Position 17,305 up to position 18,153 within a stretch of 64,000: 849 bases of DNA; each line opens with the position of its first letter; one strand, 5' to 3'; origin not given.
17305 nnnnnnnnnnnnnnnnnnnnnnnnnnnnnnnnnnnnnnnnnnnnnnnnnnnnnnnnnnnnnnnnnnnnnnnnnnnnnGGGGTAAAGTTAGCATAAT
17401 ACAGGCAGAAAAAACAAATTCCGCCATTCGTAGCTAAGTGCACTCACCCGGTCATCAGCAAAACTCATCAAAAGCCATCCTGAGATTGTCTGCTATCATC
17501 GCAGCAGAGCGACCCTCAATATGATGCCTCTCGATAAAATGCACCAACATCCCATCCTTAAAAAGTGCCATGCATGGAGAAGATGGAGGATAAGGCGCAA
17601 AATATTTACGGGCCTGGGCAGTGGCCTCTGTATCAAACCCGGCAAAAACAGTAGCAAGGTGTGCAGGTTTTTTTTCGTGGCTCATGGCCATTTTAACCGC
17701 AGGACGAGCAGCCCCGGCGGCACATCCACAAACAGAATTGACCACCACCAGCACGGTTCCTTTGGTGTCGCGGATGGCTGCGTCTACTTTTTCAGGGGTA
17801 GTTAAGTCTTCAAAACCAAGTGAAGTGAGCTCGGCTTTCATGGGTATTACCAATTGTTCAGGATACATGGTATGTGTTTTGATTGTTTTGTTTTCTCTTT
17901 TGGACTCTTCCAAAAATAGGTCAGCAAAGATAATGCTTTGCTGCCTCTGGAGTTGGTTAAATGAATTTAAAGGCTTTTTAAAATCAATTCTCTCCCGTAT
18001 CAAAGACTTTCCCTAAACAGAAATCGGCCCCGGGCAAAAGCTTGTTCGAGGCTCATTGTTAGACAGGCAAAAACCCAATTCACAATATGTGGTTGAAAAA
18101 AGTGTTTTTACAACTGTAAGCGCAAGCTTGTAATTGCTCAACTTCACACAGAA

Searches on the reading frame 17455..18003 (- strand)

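Call 3: search_protein_families(library=ncbifam, proteins=[window:17455-18003:-], max_evalue=0.01)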
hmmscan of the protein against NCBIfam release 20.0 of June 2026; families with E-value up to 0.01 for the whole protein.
window:17455-18003:- (182 aa): 1 family
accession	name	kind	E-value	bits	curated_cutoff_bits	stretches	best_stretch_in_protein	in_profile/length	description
TIGR04191.1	YphP_YqiW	subfamily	1.6e-63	212.9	100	1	47-182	1-136/136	BrxA/BrxB family bacilliredoxin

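Call 4: search_protein_families(library=pfam, proteins=[window:17455-18003:-], max_evalue=0.01)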
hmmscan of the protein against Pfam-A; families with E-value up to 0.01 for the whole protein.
window:17455-18003:- (182 aa): 1 family
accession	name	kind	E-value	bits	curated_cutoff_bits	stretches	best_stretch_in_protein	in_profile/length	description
PF06491.16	Disulph_isomer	-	1.7e-64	216.5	25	1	47-182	1-136/136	Disulphide isomerase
